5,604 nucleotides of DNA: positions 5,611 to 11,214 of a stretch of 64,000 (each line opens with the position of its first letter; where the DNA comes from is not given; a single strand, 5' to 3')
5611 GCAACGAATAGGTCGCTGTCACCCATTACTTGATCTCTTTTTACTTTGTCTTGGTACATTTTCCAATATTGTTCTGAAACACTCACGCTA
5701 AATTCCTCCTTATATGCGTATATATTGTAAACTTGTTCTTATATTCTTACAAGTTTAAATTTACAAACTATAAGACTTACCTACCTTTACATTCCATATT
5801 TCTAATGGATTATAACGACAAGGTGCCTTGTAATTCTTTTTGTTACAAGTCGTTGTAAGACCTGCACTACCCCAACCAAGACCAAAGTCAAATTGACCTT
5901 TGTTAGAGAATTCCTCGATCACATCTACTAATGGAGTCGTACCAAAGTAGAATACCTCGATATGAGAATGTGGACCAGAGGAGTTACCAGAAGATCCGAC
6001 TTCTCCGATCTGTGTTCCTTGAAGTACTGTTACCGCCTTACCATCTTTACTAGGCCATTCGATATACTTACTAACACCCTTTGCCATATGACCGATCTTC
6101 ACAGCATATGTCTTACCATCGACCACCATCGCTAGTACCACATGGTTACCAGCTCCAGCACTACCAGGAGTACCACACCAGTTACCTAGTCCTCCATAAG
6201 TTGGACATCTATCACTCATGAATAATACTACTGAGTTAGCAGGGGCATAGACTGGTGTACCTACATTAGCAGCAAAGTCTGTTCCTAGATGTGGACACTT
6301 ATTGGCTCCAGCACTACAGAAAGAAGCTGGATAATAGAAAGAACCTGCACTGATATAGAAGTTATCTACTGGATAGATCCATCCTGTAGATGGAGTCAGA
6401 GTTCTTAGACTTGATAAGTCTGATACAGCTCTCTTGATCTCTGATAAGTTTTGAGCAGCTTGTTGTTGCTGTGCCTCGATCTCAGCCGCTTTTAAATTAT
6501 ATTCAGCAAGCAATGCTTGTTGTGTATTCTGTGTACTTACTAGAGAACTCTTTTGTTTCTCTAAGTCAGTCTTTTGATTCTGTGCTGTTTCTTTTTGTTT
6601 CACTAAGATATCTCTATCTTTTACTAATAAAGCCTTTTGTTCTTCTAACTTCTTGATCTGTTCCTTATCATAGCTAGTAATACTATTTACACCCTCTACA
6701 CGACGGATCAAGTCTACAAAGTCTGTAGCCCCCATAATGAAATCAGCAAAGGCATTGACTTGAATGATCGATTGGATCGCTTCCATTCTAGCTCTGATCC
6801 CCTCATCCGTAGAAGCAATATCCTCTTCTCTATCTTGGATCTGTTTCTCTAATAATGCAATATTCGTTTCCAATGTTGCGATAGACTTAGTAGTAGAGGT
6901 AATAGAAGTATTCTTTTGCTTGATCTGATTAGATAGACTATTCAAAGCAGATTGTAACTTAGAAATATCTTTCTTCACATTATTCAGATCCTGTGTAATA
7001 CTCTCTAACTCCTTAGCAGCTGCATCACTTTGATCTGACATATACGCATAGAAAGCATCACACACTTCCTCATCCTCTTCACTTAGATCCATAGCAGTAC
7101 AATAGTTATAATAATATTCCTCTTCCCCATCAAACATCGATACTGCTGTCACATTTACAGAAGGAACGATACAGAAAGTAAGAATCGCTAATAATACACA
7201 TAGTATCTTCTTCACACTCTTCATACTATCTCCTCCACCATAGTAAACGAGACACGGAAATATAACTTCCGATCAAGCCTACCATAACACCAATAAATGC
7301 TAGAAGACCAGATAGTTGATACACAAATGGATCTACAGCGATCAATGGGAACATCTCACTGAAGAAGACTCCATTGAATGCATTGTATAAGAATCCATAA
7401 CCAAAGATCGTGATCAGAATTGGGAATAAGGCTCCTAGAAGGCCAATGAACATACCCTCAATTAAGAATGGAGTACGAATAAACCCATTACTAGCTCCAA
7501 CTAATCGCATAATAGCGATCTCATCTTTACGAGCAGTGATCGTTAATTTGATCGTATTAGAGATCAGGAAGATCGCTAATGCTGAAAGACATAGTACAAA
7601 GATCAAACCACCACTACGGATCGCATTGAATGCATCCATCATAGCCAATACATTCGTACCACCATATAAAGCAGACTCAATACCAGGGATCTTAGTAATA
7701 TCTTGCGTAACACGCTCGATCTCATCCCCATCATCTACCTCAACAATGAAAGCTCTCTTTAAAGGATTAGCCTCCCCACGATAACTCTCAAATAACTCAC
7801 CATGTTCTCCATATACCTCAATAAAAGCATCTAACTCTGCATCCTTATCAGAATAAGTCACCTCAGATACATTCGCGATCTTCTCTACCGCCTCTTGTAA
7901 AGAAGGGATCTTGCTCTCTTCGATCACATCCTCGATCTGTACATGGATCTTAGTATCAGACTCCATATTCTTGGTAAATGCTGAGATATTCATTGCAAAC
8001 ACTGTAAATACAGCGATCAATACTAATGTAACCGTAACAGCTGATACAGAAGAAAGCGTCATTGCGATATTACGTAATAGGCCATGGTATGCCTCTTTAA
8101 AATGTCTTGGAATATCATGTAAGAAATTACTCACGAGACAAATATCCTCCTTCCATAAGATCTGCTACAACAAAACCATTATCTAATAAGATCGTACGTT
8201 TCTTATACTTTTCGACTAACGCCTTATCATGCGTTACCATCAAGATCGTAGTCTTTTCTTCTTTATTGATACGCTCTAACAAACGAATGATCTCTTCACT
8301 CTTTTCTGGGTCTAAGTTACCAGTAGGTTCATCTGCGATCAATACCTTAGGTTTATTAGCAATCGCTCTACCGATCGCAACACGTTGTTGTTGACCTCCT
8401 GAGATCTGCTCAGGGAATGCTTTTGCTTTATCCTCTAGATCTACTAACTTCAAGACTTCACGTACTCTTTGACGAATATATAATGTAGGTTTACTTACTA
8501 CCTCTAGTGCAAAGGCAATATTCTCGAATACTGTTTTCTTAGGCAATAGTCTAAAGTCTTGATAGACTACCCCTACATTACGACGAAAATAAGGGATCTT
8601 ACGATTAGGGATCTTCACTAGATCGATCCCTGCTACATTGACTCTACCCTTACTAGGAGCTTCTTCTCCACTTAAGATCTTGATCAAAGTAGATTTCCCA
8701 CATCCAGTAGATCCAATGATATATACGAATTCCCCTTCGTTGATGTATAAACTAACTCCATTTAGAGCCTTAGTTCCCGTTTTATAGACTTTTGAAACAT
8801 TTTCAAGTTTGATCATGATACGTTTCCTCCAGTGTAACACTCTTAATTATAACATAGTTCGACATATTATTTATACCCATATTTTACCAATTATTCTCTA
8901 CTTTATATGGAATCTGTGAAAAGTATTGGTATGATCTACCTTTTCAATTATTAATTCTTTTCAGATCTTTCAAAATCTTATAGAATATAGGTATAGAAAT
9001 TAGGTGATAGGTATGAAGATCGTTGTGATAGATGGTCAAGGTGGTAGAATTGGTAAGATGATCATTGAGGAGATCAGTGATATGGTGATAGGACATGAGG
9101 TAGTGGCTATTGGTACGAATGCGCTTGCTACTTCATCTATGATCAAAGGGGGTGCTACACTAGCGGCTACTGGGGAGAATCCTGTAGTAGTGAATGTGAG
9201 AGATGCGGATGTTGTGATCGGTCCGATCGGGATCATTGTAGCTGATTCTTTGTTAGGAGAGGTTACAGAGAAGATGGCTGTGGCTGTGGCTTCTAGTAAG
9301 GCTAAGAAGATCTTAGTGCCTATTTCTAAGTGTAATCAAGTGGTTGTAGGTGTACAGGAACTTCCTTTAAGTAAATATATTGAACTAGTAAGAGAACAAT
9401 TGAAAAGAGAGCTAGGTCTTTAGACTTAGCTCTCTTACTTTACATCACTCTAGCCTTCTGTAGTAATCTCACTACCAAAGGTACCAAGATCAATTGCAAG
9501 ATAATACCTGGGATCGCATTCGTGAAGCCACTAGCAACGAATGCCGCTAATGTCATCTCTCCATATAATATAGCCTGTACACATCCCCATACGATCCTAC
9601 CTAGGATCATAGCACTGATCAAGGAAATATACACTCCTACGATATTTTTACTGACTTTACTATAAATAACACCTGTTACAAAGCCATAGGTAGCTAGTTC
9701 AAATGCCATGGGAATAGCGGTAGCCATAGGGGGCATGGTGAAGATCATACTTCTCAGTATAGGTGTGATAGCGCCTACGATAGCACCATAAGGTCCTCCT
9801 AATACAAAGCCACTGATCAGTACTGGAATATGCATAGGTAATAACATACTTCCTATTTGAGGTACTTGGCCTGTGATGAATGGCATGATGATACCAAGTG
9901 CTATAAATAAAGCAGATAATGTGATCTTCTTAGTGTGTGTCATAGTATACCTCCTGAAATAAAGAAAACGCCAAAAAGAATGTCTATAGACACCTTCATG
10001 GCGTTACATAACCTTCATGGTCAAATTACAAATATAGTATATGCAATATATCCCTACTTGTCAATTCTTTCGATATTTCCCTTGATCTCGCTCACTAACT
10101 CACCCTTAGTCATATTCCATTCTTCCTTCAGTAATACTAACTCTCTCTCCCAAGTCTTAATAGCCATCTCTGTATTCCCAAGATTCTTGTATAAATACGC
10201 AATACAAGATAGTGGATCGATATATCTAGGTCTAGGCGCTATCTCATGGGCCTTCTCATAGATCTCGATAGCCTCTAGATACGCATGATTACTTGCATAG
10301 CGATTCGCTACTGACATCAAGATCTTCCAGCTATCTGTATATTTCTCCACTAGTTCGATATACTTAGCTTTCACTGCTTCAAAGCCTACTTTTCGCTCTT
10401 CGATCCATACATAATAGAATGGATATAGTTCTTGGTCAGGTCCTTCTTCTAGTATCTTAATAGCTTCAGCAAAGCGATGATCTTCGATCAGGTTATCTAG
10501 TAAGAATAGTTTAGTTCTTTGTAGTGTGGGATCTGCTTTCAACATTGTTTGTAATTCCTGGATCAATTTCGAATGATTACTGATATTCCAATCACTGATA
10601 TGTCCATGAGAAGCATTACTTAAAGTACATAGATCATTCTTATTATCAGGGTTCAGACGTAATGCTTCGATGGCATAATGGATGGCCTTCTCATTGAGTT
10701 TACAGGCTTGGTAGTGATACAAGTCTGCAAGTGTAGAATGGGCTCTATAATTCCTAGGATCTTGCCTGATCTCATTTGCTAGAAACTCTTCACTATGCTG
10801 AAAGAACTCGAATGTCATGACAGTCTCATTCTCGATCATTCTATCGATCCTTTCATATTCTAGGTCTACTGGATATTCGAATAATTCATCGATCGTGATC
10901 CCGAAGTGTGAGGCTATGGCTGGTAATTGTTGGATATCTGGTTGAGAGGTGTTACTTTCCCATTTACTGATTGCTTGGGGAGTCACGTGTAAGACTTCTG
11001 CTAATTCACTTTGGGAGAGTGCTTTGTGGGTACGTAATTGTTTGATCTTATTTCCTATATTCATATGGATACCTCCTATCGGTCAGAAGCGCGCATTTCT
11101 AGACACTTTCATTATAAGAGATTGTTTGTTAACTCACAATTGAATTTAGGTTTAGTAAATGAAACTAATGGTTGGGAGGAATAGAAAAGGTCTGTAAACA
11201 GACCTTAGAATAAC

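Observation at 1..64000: Strong GATC over-representation with GATT/AATC depletion in native DNA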

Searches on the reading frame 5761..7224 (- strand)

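Call 8: search_protein_families(library=ncbifam, proteins=[window:5761-7224:-])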
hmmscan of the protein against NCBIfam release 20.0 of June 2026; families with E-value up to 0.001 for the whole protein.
window:5761-7224:- (487 aa): 15 families
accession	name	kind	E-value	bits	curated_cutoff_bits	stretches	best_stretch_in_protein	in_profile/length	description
TIGR02169.1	SMC_prok_A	equivalog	1.1e-07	30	729.4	1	60-270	685-895/1165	chromosome segregation protein SMC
NF038218.1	IcmG_DotF_IVB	equivalog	3.5e-07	30.2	200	1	65-141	111-187/266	type IVB secretion system protein IcmG/DotF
TIGR04523.1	Mplasa_alph_rch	subfamily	4.2e-07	28.3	270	1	70-274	290-502/745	helix-rich protein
NF052530.1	Heli_ShapePgp3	exception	2e-06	27.1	300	1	213-339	62-194/270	peptidoglycan metallopeptidase Pgp3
NF053824.1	PdgNdpepShyC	equivalog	6.2e-06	25.4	700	0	374-427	329-383/429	peptidoglycan DD-endopeptidase ShyC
NF053825.1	PdgNdpepShyA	equivalog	2.7e-05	23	700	1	305-426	289-382/425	peptidoglycan DD-endopeptidase ShyA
TIGR02168.1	SMC_prok_B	equivalog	4.1e-05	21.5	567.35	1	62-268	726-934/1181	chromosome segregation protein SMC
NF033885.1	conj_TraP_IncI1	equivalog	5.5e-05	23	135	1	4-135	17-150/217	conjugal transfer protein TraP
NF040788.1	S-lay_SlaB_Mtsph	equivalog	0.0001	21.4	700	1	70-129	321-380/416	S-layer protein SlaB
NF052336.1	PdgHdaseHSB100310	equivalog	0.00016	21.2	500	0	352-424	68-141/316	peptidoglycan hydrolase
NF008652.0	PRK11649.1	equivalog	0.00017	20.4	341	1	304-425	305-398/439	murein DD-endopeptidase MepM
NF038350.1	taxis_HmpF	equivalog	0.00025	19.6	200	0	63-150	465-548/553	pilus motility taxis protein HmpF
TIGR04320.1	Surf_Exclu_PgrA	domain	0.00033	20.1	70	1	63-134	255-329/360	SEC10/PgrA surface exclusion domain-containing protein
NF045487.1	ASRP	equivalog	0.00054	18.7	300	0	70-271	182-389/593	archaea-specific SMC-related protein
NF047515.1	SpiroCoCo_C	equivalog_domain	0.0008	18.7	125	1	62-153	105-199/313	SpiroCoCo family coiled-coil protein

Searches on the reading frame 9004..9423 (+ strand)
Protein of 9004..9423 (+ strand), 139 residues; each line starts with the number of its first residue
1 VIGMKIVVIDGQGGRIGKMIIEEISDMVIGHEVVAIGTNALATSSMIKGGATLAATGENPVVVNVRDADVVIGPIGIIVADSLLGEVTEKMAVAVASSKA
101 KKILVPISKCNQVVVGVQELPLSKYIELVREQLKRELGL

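Call 30: search_protein_families(library=pfam, proteins=[window:9004-9423:+], max_evalue=0.00001)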
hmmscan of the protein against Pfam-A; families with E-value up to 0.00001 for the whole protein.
window:9004-9423:+ (139 aa): 1 family
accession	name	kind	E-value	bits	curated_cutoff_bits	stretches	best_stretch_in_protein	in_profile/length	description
PF12953.12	DUF3842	-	7.4e-49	165.9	28.5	1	5-129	1-126/130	Domain of unknown function (DUF3842)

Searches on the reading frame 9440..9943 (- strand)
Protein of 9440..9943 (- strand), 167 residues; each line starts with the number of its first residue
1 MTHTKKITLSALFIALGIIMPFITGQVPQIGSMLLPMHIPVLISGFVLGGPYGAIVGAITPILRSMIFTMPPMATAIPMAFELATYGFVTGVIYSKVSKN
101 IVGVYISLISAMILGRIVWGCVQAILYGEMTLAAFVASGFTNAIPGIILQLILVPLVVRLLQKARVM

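Call 30: search_protein_families(library=pfam, proteins=[window:9440-9943:-], max_evalue=0.00001)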
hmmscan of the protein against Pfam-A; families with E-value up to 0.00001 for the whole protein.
window:9440-9943:- (167 aa): 2 families
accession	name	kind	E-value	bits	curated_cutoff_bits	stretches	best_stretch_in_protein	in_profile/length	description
PF12822.12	ECF_trnsprt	-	5.4e-16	59.5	30.7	1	5-158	1-169/169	ECF transporter, substrate-specific component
PF07155.17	ECF-ribofla_trS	-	1.3e-09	38.7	26.7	1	3-160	3-170/172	ECF-type riboflavin transporter, S component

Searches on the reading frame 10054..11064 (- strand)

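Call 30: search_protein_families(library=pfam, proteins=[window:10054-11064:-], max_evalue=0.00001)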
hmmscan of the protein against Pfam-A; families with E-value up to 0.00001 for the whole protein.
window:10054-11064:- (336 aa): 7 families
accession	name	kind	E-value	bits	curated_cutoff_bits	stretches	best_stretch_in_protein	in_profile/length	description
PF01381.28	HTH_3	-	8e-15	55.1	23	1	7-61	1-55/55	Helix-turn-helix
PF12844.13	HTH_19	-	8.1e-11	42.1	30.2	1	4-62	1-59/64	Helix-turn-helix domain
PF13443.12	HTH_26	-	1.2e-07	32.3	22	1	6-65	1-61/63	Cro/C1-type HTH DNA-binding domain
PF07719.23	TPR_2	-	1.4e-07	31.5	27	0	248-278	3-33/34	Tetratricopeptide repeat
PF14559.12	TPR_19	-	6.2e-07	30.1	25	0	169-211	12-54/68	Tetratricopeptide repeat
PF00515.34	TPR_1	-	1.1e-06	28.6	27.8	0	118-141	11-34/34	Tetratricopeptide repeat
PF13560.12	HTH_31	-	1.5e-06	28.9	27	1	4-60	3-60/64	Helix-turn-helix domain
